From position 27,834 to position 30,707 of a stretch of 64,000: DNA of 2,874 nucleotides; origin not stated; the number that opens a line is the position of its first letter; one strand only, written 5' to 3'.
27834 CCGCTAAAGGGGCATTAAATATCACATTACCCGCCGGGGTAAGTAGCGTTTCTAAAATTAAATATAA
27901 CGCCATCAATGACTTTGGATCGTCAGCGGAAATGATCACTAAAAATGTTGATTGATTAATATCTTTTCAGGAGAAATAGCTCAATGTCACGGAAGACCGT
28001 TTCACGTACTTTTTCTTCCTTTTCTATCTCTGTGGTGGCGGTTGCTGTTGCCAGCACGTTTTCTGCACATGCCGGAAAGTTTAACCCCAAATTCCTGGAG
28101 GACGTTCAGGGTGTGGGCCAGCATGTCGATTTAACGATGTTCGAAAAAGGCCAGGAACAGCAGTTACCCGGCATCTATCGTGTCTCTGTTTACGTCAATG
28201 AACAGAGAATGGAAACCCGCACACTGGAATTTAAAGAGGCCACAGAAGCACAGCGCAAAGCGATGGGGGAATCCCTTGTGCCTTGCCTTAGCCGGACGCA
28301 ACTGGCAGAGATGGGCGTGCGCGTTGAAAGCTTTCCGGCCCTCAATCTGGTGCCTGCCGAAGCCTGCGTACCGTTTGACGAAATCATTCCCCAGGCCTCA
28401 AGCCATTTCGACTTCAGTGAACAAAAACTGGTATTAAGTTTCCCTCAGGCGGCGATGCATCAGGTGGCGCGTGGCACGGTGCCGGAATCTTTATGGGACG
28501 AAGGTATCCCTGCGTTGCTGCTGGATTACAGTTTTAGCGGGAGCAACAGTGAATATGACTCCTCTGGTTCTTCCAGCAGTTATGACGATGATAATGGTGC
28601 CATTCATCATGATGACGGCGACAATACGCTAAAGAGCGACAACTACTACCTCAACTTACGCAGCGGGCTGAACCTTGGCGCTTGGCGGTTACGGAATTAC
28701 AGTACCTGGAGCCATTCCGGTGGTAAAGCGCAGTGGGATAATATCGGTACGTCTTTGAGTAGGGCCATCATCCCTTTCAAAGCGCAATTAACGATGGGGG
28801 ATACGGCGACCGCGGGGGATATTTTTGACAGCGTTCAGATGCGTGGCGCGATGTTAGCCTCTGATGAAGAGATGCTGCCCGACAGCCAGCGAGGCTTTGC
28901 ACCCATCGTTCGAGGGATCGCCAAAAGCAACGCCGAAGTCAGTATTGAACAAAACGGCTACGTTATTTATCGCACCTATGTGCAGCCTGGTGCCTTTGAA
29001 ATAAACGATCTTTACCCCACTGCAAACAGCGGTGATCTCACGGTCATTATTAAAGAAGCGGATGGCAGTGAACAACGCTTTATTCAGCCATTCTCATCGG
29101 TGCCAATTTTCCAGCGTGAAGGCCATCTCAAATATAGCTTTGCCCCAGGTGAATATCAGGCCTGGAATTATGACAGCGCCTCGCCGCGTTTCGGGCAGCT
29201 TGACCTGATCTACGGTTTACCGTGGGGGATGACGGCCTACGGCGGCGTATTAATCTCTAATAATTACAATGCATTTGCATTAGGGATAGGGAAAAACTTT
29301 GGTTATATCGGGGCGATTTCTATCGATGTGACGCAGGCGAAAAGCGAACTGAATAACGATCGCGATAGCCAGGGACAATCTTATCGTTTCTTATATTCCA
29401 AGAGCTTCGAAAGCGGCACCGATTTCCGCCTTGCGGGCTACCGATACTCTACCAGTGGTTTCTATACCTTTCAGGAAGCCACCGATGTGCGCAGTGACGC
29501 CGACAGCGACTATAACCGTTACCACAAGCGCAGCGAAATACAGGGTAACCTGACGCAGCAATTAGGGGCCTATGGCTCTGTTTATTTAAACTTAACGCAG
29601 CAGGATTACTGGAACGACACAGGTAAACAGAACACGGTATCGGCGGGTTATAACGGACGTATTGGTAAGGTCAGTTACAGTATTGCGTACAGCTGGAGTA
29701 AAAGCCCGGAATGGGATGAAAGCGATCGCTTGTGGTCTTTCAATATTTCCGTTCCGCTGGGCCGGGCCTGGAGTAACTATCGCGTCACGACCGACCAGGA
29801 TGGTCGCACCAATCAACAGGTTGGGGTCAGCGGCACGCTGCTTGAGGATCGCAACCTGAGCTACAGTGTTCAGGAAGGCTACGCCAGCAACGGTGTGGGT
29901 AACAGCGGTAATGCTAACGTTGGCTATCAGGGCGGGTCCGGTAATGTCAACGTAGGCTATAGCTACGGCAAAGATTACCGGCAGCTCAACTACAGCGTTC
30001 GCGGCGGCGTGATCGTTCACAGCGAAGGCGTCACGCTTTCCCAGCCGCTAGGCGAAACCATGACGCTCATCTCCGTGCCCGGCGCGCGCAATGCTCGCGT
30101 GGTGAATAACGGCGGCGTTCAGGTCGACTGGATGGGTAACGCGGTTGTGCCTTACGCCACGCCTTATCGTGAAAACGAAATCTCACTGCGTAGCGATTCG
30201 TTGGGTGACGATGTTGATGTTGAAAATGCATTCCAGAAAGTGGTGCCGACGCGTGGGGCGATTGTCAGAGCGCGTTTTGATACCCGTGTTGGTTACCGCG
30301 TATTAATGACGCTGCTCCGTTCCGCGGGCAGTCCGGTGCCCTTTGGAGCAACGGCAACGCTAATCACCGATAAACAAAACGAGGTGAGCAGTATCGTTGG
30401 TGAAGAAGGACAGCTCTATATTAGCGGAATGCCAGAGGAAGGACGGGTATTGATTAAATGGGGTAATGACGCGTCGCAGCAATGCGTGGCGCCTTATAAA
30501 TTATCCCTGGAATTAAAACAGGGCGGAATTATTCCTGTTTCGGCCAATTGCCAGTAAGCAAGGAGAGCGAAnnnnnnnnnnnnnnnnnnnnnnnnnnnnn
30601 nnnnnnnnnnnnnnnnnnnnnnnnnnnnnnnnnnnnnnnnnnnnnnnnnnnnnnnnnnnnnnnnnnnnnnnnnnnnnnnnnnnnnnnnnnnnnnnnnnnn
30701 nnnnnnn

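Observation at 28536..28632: Acidic Ser/Asp-rich low-complexity insert in the usher N-terminal region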

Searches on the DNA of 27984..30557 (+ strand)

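Call 5: search_dna_similar(query=window:27984-30557:+, collection=ecoli_genomes, mode=near, rows=spread, max_rows=30)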
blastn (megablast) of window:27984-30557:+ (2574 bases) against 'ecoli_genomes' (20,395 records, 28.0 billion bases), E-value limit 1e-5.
Records with a match: 422; places in all: 422; records where one place covers at least 80% of the query: 422.
Genomes with a match: 422 of 5426; with a place that covers at least 80% of the query: 422. Places per genome that has any: lowest 1, median 1, highest 1. On chromosomes: 422 places; on plasmids: 0.
Best place of each record, by identity: 95-99% 422.
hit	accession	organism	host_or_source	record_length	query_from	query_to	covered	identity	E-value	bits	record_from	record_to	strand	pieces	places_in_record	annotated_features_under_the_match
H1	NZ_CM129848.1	Escherichia coli strain TB06052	fresh water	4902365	1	2574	100%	98.4%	0e+0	4521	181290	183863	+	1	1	lpfC: outer membrane usher protein LpfC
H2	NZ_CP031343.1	Escherichia coli O145 strain RM10425-C1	cattle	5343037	1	2574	100%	98.3%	0e+0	4499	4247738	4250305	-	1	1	lpfC: outer membrane usher protein LpfC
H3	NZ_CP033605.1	Escherichia coli O157:H7 strain TR01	Cattle carcass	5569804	1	2574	100%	97.9%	0e+0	4449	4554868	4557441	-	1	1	lpfC: outer membrane usher protein LpfC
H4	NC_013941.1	Escherichia coli O55:H7 str. CB9615 strain CB9615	Homo sapiens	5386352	1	2574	100%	97.2%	0e+0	4361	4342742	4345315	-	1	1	lpfC: outer membrane usher protein LpfC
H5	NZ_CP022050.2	Escherichia coli O157 strain FDAARGOS_293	Homo sapiens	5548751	1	2574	100%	97.2%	0e+0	4349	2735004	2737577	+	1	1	lpfC: outer membrane usher protein LpfC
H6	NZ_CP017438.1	Escherichia coli O157:H7 strain 2159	Cattle Hide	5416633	1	2574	100%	97.2%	0e+0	4349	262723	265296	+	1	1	lpfC: outer membrane usher protein LpfC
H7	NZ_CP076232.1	Escherichia coli O157:H7 strain 7.1_Anguil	Rectal swab of live bovine cattle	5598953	1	2574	100%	97.2%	0e+0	4349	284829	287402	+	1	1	lpfC: outer membrane usher protein LpfC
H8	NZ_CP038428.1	Escherichia coli O157:H7 strain 611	bovine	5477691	1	2574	100%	97.2%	0e+0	4349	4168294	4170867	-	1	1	lpfC: outer membrane usher protein LpfC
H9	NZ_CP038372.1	Escherichia coli O157:H7 strain F6294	beef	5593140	1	2574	100%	97.2%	0e+0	4349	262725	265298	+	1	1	lpfC: outer membrane usher protein LpfC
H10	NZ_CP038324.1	Escherichia coli O157:H7 strain NE 1169-1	cattle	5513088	1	2574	100%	97.2%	0e+0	4349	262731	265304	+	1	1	lpfC: outer membrane usher protein LpfC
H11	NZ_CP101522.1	Escherichia coli O157:H7 strain MD2019EC2705C4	lettuce from ready salad pack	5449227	1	2574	100%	97.2%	0e+0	4349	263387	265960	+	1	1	lpfC: outer membrane usher protein LpfC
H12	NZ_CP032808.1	Escherichia coli strain ERL04-3476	Pork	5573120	1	2574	100%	97.2%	0e+0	4349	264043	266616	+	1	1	lpfC: outer membrane usher protein LpfC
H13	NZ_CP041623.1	Escherichia coli O157:H7 strain ATCC 43888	Homo sapiens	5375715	1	2574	100%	97.2%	0e+0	4349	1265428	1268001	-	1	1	lpfC: outer membrane usher protein LpfC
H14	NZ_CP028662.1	Escherichia coli strain 119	cattle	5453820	1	2574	100%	97.2%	0e+0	4349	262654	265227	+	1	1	lpfC: outer membrane usher protein LpfC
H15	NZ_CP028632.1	Escherichia coli strain 135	cattle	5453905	1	2574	100%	97.2%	0e+0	4349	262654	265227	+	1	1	lpfC: outer membrane usher protein LpfC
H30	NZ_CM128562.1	Escherichia coli strain 2824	chicken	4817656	1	2574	100%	95.8%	0e+0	4150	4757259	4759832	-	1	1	lpfC: outer membrane usher protein LpfC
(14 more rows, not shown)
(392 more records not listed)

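Call 6: get_annotated_region(hit=H2, flank=6000)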
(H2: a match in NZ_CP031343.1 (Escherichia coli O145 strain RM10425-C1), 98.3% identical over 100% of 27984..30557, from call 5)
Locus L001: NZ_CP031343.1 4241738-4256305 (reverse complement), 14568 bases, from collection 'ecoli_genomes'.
description: Escherichia coli O145 strain RM10425-C1 chromosome, complete genome
organism: Escherichia coli O145 strain RM10425-C1 (NCBI taxid 1055538)
replicon: chromosome; assembly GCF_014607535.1
host: cattle; source: feces; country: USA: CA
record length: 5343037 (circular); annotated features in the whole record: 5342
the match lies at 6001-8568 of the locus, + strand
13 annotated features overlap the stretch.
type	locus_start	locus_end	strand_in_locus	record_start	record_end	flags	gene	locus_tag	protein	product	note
CDS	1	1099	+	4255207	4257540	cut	bisC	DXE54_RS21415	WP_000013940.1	biotin sulfoxide reductase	-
CDS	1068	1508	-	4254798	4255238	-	yiaC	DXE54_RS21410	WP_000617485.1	N-acetyltransferase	-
CDS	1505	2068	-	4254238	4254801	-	tag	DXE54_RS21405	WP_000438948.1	DNA-3-methyladenine glycosylase I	-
CDS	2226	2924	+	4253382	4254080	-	yhjY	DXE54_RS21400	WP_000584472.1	autotransporter outer membrane beta-barrel domain-containing protein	-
CDS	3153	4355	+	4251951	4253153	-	yhjX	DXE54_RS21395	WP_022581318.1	L-lactate MFS transporter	-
CDS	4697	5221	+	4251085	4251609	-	lpfA1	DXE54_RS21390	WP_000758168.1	long polar fimbria major subunit LpfA1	-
CDS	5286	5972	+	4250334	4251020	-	lpfB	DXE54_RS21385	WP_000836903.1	long polar fimbrial biogenesis chaperone LpfB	-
CDS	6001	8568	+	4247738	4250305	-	lpfC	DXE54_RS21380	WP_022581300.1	outer membrane usher protein LpfC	-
CDS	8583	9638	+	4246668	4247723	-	-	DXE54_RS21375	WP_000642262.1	fimbrial protein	-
CDS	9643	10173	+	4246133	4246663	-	lpfE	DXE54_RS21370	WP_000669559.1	long polar fimbrial protein LpfE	-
CDS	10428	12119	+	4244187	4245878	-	eptB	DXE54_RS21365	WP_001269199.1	kdo(2)-lipid A phosphoethanolamine 7''-transferase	-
tRNA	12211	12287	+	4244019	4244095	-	-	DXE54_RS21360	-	tRNA-Pro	-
CDS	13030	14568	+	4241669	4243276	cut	dppA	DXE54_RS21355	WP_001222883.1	dipeptide ABC transporter substrate-binding protein DppA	-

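Call 7: get_annotated_region(hit=H1, flank=500)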
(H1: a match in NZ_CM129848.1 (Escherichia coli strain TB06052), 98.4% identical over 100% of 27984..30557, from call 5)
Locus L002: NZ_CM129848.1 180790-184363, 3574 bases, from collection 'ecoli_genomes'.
description: Escherichia coli strain TB06052 chromosome, whole genome shotgun sequence
organism: Escherichia coli strain TB06052 (NCBI taxid 562)
replicon: chromosome; assembly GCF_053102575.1
host: -; source: fresh water; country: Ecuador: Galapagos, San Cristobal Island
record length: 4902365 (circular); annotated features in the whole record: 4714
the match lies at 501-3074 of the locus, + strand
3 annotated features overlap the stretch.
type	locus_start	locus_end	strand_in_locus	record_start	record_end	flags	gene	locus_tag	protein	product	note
CDS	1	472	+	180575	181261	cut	lpfB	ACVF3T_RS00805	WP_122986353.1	long polar fimbrial biogenesis chaperone LpfB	-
CDS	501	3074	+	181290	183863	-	lpfC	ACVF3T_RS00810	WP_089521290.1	outer membrane usher protein LpfC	-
CDS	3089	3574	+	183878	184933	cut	-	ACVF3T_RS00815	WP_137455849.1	fimbrial protein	-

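Call 8: get_annotated_region(hit=H30, flank=500)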
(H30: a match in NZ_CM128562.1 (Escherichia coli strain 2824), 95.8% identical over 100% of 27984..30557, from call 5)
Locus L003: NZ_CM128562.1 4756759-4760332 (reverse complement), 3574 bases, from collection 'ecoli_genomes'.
description: Escherichia coli strain 2824 chromosome, whole genome shotgun sequence
organism: Escherichia coli strain 2824 (NCBI taxid 562)
replicon: chromosome; assembly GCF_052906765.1
host: chicken; source: missing; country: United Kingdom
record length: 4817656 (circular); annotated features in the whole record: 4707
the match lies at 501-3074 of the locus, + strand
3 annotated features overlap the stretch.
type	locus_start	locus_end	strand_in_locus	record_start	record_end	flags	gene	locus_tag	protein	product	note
CDS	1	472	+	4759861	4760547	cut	lpfB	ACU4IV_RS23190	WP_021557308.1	long polar fimbrial biogenesis chaperone LpfB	-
CDS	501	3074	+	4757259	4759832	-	lpfC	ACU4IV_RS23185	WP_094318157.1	outer membrane usher protein LpfC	-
CDS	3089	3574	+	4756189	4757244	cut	-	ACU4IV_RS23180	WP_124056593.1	fimbrial protein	-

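Call 9: get_annotated_region(hit=H5, flank=500)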
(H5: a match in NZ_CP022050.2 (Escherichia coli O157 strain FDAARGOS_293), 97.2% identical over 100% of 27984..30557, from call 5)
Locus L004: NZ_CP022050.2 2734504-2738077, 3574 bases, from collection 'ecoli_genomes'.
description: Escherichia coli O157 strain FDAARGOS_293 chromosome, complete genome
organism: Escherichia coli O157 strain FDAARGOS_293 (NCBI taxid 1045010)
replicon: chromosome; assembly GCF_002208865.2
host: Homo sapiens; source: clinical isolate; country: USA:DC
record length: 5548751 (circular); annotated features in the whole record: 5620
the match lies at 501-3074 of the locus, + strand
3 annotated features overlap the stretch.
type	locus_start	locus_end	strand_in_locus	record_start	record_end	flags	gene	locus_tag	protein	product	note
CDS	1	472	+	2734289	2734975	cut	lpfB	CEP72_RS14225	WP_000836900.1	long polar fimbrial biogenesis chaperone LpfB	-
CDS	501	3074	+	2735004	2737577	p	lpfC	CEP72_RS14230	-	outer membrane usher protein LpfC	internal stop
CDS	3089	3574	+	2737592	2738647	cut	-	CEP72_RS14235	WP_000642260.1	fimbrial protein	-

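Call 18: search_dna_similar(query=window:28500-28680:+, collection=ecoli_genomes, mode=distant, rows=spread, max_rows=25)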
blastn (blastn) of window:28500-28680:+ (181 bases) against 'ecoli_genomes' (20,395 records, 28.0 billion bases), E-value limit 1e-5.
Records with a match: 422; places in all: 422; records where one place covers at least 80% of the query: 422.
Genomes with a match: 422 of 5426; with a place that covers at least 80% of the query: 422. Places per genome that has any: lowest 1, median 1, highest 1. On chromosomes: 422 places; on plasmids: 0.
Best place of each record, by identity: >=99% 27; 95-99% 5; 90-95% 385; 80-90% 5.
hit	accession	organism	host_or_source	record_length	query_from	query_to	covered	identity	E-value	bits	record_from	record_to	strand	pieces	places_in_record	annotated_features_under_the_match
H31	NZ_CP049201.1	Escherichia coli strain PapRG-04-4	Papio papio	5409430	1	181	100%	100.0%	9e-87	327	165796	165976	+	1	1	lpfC: outer membrane usher protein LpfC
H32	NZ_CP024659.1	Escherichia coli strain RM9872-C1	cattle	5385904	1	181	100%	99.4%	4e-85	323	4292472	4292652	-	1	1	lpfC: outer membrane usher protein LpfC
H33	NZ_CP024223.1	Escherichia coli O169:H41 strain 2014EL-1345-2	missing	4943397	1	181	100%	94.5%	3e-73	282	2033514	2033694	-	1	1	lpfC: outer membrane usher protein LpfC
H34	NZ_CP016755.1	Escherichia coli strain FORC_044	Homo sapiens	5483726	1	181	100%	91.7%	4e-66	260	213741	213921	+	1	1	lpfC: outer membrane usher protein LpfC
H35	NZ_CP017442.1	Escherichia coli O157:H7 strain 4276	Cattle Hide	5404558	1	181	100%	91.7%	4e-66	260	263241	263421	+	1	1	lpfC: outer membrane usher protein LpfC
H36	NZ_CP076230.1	Escherichia coli O157:H7 strain Rafaela_II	Rectal swab of live bovine cattle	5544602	1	181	100%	91.7%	4e-66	260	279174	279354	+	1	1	lpfC: outer membrane usher protein LpfC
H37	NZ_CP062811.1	Escherichia coli strain Res13-Sevr-PER07-33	Sus scrofa domesticus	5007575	1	181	100%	91.7%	4e-66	260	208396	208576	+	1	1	lpfC: outer membrane usher protein LpfC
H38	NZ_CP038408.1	Escherichia coli O157:H7 strain 86-24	Homo sapiens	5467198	1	181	100%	91.7%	4e-66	260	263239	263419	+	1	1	lpfC: outer membrane usher protein LpfC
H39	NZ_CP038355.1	Escherichia coli O157:H7 str. F8092B strain F8092B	Homo sapiens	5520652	1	181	100%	91.7%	4e-66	260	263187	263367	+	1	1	lpfC: outer membrane usher protein LpfC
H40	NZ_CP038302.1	Escherichia coli O157:H7 strain SS TX 313-1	cattle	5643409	1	181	100%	91.7%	4e-66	260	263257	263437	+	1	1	lpfC: outer membrane usher protein LpfC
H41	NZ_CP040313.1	Escherichia coli strain M7638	missing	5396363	1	181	100%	91.7%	4e-66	260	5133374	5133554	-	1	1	lpfC: outer membrane usher protein LpfC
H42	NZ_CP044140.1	Escherichia coli O157 strain AR-0430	missing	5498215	1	181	100%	91.7%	4e-66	260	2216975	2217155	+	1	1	lpfC: outer membrane usher protein LpfC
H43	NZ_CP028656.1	Escherichia coli strain 121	cattle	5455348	1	181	100%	91.7%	4e-66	260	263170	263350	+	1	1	lpfC: outer membrane usher protein LpfC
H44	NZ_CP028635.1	Escherichia coli strain 134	cattle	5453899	1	181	100%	91.7%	4e-66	260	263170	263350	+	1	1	lpfC: outer membrane usher protein LpfC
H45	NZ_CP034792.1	Escherichia coli strain 2009C-3378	missing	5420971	1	181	100%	91.7%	4e-66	260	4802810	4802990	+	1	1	lpfC: outer membrane usher protein LpfC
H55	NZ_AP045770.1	Escherichia coli strain 23CRST011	Homo sapiens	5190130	1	181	100%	88.4%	5e-58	233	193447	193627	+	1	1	lpfC: outer membrane usher protein LpfC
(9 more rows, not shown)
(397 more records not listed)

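Call 21: get_annotated_region(hit=H55, flank=2600)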
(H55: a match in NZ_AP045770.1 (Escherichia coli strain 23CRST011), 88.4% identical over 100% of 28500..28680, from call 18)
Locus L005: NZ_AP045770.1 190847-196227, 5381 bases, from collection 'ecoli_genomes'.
description: Escherichia coli strain 23CRST011 chromosome, complete genome
organism: Escherichia coli strain 23CRST011 (NCBI taxid 562)
replicon: chromosome; assembly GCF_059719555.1
host: Homo sapiens; source: feces; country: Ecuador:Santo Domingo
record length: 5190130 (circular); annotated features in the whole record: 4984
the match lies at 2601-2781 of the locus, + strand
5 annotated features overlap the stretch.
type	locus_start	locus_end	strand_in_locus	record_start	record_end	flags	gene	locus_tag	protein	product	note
CDS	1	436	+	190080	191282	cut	yhjX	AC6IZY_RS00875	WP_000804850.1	L-lactate MFS transporter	-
CDS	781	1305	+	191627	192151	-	lpfA1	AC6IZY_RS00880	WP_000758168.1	long polar fimbria major subunit LpfA1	-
CDS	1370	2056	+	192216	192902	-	lpfB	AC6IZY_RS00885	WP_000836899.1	long polar fimbrial biogenesis chaperone LpfB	-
CDS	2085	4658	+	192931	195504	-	lpfC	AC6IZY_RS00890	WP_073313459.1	outer membrane usher protein LpfC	-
CDS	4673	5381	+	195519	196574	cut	-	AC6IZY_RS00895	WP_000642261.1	fimbrial protein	-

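Call 22: get_annotated_region(hit=H33, flank=2600)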
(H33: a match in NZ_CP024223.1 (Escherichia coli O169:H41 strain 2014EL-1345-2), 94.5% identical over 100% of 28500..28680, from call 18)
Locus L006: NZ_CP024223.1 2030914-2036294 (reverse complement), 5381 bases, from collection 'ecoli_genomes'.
description: Escherichia coli O169:H41 strain 2014EL-1345-2 chromosome, complete genome
organism: Escherichia coli O169:H41 strain 2014EL-1345-2 (NCBI taxid 1446701)
replicon: chromosome; assembly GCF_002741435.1
host: missing; source: missing; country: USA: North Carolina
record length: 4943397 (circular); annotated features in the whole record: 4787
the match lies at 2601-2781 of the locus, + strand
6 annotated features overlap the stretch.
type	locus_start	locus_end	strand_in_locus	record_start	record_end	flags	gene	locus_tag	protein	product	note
CDS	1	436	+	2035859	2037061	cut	yhjX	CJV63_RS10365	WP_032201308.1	L-lactate MFS transporter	-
CDS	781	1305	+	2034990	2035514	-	lpfA1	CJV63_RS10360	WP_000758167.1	long polar fimbria major subunit LpfA1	-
CDS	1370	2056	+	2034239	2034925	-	lpfB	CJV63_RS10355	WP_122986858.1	long polar fimbrial biogenesis chaperone LpfB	-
CDS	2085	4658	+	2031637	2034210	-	lpfC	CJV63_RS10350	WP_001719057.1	outer membrane usher protein LpfC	-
CDS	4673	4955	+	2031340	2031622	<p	-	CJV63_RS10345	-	fimbrial protein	incomplete; partial in the middle of a contig; missing C-terminus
CDS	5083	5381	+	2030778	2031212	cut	-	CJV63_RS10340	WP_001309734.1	transposase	-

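Call 23: get_annotated_region(hit=H31, flank=2600)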
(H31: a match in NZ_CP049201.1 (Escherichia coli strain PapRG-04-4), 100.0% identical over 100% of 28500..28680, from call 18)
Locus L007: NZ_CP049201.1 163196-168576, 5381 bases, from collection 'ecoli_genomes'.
description: Escherichia coli strain PapRG-04-4 chromosome, complete genome
organism: Escherichia coli strain PapRG-04-4 (NCBI taxid 562)
replicon: chromosome; assembly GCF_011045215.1
host: Papio papio; source: stool; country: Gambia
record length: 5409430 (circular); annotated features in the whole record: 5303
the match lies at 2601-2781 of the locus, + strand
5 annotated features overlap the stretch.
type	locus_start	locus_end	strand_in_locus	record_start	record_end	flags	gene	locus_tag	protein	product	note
CDS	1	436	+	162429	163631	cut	yhjX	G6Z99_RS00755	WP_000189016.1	L-lactate MFS transporter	-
CDS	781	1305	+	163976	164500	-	lpfA1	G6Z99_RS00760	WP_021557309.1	long polar fimbria major subunit LpfA1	-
CDS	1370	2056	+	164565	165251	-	lpfB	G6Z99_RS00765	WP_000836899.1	long polar fimbrial biogenesis chaperone LpfB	-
CDS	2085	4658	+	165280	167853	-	lpfC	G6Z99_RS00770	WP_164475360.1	outer membrane usher protein LpfC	-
CDS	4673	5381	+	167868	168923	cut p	-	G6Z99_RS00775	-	fimbrial protein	internal stop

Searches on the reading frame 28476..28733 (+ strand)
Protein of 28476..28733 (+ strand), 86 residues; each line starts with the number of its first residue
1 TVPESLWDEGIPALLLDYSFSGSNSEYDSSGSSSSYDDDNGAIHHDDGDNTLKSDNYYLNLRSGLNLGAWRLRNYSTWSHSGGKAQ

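Call 38: find_homologous_proteins(query=A3, max_evalue=0.00001)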
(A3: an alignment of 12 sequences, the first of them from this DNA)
Query A3 (12 sequences) (86 aa, profile of the alignment): 62 proteins with E <= 0.00001 among 652 candidates.
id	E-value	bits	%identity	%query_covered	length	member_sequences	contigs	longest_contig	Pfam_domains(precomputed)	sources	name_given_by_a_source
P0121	1.8e-37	146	99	100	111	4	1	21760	PF13954.12,PF00577.27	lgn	-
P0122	1.6e-34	136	86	98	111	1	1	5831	PF13954.12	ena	-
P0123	5.4e-24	102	58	100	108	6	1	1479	PF13954.12,PF00577.27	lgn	-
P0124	6.1e-24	102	56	100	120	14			PF13954.12,PF00577.27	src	-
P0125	4.0e-23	100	57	97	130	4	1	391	PF00577.27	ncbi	ncbi:fimbria/pilus outer membrane usher protein, partial [Salmonella enterica]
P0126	6.9e-21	93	58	91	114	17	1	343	PF13954.12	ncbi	ncbi:FimD/PapC N-terminal domain-containing protein, partial [Escherichia coli]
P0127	2.1e-17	81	49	94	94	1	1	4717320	PF00577.27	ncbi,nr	ncbi:fimbria/pilus outer membrane usher protein [Escherichia coli]|nr:fimbria/pilus outer membrane u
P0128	5.1e-17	80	50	95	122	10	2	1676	PF00577.27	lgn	-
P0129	8.1e-17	79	46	92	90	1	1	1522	PF13954.12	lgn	-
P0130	9.4e-17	79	45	98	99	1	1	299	PF13954.12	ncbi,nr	ncbi:fimbrial assembly protein, partial [Salmonella enterica subsp. enterica serovar 1,4,[5],12:i:-]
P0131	7.2e-16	76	48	93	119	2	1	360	PF13954.12,PF00577.27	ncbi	ncbi:FimD/PapC N-terminal domain-containing protein, partial [Serratia quinivorans]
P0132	3.3e-15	74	48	92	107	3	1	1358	PF13954.12,PF00577.27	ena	-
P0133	1.3e-14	72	46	88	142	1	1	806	PF13954.12,PF00577.27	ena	-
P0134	1.6e-14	72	52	90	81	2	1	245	PF13954.12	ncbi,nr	ncbi:hypothetical protein NL350_28315, partial [Klebsiella pneumoniae]|nr:hypothetical protein [Kleb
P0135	2.5e-14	71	41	99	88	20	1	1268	PF13954.12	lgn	-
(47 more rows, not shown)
